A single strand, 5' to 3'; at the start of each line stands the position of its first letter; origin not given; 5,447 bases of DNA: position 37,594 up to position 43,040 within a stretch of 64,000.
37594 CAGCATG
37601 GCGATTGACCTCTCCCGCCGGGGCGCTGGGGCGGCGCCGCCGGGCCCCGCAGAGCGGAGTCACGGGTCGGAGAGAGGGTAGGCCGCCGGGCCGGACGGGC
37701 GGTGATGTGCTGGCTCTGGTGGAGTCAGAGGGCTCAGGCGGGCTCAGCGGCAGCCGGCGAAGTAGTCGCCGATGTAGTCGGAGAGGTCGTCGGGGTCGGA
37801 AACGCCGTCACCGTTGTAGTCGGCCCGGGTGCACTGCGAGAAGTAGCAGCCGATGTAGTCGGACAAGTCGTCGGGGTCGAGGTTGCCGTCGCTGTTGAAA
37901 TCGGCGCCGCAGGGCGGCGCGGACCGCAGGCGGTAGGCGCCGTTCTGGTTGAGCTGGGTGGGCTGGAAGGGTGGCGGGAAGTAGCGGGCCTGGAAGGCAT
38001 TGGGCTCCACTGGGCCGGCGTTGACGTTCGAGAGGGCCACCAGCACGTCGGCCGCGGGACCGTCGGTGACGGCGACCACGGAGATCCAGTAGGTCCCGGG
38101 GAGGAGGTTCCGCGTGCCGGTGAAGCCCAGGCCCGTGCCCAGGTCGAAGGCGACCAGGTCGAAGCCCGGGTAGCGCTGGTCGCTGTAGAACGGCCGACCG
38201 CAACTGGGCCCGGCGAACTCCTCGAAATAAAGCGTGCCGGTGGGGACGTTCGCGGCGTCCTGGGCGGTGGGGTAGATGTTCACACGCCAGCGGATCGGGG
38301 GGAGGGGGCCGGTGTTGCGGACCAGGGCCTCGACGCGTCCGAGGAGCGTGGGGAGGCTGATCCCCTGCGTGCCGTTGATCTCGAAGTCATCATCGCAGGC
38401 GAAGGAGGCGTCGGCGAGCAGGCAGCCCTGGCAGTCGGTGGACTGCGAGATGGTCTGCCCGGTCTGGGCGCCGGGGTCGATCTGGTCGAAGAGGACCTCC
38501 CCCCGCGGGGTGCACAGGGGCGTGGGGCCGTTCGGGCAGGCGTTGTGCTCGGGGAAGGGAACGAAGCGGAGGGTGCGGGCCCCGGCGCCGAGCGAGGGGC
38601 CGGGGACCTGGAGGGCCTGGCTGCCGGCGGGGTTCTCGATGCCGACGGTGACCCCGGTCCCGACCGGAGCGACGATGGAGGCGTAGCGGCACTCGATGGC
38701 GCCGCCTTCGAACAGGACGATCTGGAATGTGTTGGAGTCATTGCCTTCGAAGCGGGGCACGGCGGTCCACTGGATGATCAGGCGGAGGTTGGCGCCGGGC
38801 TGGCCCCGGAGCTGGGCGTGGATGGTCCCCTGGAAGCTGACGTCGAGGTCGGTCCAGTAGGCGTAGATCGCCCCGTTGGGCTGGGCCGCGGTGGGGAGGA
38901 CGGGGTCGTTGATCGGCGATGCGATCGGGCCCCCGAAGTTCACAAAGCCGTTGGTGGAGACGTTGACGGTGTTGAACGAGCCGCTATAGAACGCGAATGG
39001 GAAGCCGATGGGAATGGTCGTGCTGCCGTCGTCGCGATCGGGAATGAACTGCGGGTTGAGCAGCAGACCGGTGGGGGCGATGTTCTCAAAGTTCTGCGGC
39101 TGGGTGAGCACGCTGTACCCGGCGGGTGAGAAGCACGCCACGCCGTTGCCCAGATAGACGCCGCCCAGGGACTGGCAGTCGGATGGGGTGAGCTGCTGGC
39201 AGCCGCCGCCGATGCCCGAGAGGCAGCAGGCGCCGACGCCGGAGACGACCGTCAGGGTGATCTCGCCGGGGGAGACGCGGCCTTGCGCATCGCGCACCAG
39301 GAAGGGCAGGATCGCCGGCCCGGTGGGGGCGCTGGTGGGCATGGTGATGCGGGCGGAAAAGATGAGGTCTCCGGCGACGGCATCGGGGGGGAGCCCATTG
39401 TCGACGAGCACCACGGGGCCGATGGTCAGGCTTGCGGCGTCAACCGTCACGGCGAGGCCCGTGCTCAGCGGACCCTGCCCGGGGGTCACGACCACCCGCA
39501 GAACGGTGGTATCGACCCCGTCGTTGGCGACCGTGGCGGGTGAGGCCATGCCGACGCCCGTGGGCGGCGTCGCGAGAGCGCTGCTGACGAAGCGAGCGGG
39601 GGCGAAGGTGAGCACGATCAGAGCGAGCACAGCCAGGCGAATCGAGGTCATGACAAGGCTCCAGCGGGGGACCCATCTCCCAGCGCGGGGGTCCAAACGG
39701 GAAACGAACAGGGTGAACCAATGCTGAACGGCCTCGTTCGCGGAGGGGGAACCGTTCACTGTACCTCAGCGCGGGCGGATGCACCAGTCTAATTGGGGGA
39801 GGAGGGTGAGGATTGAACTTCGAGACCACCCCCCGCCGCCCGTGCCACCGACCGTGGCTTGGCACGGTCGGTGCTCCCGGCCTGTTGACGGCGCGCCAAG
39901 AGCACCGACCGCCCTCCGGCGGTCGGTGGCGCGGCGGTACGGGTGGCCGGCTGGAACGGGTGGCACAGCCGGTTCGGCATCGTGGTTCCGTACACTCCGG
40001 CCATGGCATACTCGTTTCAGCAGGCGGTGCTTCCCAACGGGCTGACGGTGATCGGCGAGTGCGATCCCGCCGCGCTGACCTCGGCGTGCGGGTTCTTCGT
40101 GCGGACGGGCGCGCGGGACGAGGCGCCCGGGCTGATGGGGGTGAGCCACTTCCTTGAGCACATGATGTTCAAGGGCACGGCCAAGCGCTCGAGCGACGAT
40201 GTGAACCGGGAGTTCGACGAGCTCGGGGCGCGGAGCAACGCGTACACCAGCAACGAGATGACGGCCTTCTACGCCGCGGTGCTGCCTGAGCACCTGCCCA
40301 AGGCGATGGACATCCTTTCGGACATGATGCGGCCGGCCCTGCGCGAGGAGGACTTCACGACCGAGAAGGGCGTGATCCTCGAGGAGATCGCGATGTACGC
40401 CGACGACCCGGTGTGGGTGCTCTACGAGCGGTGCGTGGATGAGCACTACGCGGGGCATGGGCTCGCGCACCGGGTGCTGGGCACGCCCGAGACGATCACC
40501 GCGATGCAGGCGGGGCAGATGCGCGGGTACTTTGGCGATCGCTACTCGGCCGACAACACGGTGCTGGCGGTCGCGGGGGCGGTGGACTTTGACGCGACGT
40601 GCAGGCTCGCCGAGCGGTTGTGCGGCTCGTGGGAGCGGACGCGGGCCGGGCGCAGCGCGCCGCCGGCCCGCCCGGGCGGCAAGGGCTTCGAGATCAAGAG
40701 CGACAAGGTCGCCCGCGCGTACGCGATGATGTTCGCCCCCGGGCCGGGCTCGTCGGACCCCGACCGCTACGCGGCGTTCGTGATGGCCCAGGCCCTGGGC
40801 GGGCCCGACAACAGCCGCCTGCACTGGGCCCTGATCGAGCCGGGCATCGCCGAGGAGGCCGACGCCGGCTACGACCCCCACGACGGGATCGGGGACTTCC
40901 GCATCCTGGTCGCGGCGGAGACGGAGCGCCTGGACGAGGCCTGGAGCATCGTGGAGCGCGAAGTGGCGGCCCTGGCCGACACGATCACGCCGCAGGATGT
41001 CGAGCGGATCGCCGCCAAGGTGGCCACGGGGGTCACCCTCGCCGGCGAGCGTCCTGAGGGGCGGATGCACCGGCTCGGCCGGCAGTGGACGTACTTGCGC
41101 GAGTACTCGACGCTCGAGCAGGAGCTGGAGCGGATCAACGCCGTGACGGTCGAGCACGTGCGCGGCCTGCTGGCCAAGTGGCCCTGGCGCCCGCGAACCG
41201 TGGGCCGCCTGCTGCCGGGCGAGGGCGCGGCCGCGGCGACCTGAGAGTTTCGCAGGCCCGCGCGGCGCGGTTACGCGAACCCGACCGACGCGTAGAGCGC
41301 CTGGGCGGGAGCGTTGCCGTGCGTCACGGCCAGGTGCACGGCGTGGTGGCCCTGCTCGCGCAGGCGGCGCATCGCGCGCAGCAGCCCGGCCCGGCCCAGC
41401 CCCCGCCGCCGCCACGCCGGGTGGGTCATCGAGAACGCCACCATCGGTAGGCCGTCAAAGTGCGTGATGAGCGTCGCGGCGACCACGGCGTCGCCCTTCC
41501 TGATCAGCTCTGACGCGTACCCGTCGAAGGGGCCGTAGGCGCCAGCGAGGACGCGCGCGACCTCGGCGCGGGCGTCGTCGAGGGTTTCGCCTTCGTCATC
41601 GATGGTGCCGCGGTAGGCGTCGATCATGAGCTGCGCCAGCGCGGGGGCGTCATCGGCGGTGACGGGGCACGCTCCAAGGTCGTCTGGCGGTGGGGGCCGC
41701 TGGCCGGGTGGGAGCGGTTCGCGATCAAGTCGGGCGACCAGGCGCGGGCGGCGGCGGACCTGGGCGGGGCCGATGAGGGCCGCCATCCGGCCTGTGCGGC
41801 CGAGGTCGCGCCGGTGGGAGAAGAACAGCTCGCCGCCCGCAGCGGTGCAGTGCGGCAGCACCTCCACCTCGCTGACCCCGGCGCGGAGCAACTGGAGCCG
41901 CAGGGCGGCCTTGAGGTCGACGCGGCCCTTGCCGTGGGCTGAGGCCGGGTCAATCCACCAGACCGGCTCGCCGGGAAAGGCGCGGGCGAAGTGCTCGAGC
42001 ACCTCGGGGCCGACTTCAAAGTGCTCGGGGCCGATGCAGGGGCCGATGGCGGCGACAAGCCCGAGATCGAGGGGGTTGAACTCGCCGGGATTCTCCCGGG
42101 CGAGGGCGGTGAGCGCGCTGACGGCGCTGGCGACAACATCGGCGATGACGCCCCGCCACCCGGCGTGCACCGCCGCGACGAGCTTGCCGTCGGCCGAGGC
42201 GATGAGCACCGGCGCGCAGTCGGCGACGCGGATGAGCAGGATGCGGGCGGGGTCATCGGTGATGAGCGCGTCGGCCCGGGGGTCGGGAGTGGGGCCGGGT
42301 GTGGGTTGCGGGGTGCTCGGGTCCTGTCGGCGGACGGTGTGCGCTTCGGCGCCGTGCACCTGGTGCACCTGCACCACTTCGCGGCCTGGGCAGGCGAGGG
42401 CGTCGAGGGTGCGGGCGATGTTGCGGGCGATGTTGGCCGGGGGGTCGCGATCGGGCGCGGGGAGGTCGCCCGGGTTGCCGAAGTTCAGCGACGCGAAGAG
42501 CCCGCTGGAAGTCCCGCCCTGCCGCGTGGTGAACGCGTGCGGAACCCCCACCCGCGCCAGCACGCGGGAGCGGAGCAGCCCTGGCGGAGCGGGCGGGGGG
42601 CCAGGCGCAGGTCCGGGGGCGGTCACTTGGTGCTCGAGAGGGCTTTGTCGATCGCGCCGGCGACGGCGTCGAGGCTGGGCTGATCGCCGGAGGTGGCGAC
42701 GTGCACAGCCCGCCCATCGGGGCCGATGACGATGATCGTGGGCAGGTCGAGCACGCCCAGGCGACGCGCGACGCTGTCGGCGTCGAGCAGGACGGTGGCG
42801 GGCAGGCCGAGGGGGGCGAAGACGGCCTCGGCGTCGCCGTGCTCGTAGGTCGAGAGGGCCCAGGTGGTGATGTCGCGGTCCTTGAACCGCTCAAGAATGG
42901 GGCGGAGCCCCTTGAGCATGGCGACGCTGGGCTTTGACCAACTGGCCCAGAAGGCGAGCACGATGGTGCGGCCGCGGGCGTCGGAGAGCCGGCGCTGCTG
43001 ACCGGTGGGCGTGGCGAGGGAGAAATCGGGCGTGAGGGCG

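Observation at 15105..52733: Seven secreted proteins share an extreme C-terminal, four-cysteine double dockerin/EF-hand-like module: a candidate undescribed anchoring or sorting tag system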

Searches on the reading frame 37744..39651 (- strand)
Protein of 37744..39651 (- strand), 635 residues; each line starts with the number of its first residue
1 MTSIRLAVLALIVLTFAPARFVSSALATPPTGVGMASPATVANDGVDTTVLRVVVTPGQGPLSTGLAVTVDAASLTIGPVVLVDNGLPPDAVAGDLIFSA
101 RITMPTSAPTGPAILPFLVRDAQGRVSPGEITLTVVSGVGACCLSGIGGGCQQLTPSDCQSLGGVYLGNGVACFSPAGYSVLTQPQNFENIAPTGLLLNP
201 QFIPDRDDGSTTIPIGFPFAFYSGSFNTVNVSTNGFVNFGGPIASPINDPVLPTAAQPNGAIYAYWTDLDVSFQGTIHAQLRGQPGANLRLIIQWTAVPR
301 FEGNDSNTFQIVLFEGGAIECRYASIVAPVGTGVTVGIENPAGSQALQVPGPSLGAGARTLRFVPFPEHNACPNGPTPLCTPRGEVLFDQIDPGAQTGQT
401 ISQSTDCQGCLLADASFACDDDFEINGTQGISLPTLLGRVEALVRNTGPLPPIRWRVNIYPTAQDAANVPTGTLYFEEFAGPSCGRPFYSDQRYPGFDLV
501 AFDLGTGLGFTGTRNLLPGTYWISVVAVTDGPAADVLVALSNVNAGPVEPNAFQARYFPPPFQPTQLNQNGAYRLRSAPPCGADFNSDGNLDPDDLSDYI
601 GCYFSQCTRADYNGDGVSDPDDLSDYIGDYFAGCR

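Call 4: search_protein_families(library=ncbifam, proteins=[window:37744-39651:-], max_evalue=0.01)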
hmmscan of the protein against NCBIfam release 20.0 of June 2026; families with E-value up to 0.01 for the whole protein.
window:37744-39651:- (635 aa): 2 families
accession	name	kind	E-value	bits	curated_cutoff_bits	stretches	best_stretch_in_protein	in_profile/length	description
NF041540.1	dockerin_GC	domain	4.7e-06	26.9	29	1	581-634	1-67/67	GC-type dockerin domain-anchored protein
NF041940.1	choice_anch_X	domain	0.0018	18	25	0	82-103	3-24/37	choice-of-anchor X domain-containing protein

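Call 5: search_protein_families(library=pfam, proteins=[window:37744-39651:-], max_evalue=0.01)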
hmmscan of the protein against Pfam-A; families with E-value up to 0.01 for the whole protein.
window:37744-39651:- (635 aa): 1 family
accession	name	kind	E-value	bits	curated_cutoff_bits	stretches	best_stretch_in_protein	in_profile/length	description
PF06119.19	NIDO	-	3.3e-05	24.4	25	0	228-279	2-50/186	Nidogen-like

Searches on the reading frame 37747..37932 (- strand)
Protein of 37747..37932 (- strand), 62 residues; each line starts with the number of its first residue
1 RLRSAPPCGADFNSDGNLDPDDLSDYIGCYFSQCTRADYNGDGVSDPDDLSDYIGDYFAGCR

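Call 54: search_protein_families(library=pfam, proteins=[window:37747-37932:-], max_evalue=10)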
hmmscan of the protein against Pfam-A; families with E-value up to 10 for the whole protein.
seq(62 aa): 5 families
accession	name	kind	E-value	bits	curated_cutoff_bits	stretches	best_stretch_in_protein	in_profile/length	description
PF01839.29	FG-GAP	-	0.02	15.2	22.1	2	37-46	8-17/37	FG-GAP repeat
PF00404.24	Dockerin_1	-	0.062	14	22.9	2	35-50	34-49/57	Dockerin type I domain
PF13405.12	EF-hand_6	-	0.33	11.3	25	1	11-27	10-26/30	EF-hand domain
PF13202.12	EF-hand_5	-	0.45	10.5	25.9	2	10-23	8-21/25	EF hand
PF00036.39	EF-hand_1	-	1.6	8.9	25.4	1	10-26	9-25/29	EF hand domain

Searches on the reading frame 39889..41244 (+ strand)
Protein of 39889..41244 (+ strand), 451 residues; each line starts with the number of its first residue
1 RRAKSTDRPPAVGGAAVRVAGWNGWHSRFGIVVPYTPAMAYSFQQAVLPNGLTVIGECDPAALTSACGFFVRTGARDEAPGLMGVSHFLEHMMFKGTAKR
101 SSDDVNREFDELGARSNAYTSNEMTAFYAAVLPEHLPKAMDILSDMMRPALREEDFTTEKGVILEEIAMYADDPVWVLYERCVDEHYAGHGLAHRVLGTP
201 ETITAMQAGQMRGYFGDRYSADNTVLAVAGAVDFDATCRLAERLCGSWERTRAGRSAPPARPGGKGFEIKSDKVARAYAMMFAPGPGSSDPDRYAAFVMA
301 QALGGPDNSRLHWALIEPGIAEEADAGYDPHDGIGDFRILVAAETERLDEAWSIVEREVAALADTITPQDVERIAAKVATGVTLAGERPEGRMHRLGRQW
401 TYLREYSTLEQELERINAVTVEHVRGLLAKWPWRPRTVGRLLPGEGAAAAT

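Call 24: search_protein_families(library=pfam, proteins=[window:39889-41244:+], max_evalue=0.001)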
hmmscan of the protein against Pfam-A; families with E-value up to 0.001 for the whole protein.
window:39889-41244:+ (451 aa): 2 families
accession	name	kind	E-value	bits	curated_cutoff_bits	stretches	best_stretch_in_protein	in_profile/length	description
PF00675.25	Peptidase_M16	-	1e-34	120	22.3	1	54-199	2-148/149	Insulinase (Peptidase family M16)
PF05193.26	Peptidase_M16_C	-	7e-25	88.4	23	1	207-376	3-179/181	Peptidase M16 inactive domain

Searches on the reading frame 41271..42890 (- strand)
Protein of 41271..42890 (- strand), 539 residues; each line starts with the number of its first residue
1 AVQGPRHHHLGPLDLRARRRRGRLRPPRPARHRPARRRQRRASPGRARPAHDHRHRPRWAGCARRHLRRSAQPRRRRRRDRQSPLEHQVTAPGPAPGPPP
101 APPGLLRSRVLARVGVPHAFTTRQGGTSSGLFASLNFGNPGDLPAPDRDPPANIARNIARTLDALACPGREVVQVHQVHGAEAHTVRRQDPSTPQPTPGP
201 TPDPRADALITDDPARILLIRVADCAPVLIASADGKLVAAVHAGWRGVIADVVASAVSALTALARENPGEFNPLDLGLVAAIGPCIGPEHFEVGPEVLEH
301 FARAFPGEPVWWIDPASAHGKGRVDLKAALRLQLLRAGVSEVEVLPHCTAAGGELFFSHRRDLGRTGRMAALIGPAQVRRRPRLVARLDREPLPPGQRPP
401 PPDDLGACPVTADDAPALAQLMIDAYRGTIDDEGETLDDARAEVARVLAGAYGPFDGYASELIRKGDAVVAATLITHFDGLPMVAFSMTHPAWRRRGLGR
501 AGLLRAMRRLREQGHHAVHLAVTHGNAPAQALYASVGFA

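Call 24: search_protein_families(library=pfam, proteins=[window:41271-42890:-], max_evalue=0.001)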
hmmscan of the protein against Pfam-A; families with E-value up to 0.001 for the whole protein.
window:41271-42890:- (539 aa): 6 families
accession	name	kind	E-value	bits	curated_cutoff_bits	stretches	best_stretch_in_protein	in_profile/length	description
PF02578.20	Cu-oxidase_4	-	7.4e-61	206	22.9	1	121-373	1-237/238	Multi-copper polyphenol oxidoreductase laccase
PF00583.31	Acetyltransf_1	-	5.5e-10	40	20.7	1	465-538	40-116/116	Acetyltransferase (GNAT) family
PF08445.16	FR47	-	2.4e-05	24.6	22.1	1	487-538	27-77/86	FR47-like protein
PF13508.13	Acetyltransf_7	-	3.4e-05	24.6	27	1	487-538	34-82/84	Acetyltransferase (GNAT) domain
PF13480.13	Acetyltransf_6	-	4.7e-05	24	22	1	411-520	27-134/143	Acetyltransferase (GNAT) domain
PF13302.13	Acetyltransf_3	-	0.00021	22.4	25.4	1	409-538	6-137/138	Acetyltransferase (GNAT) domain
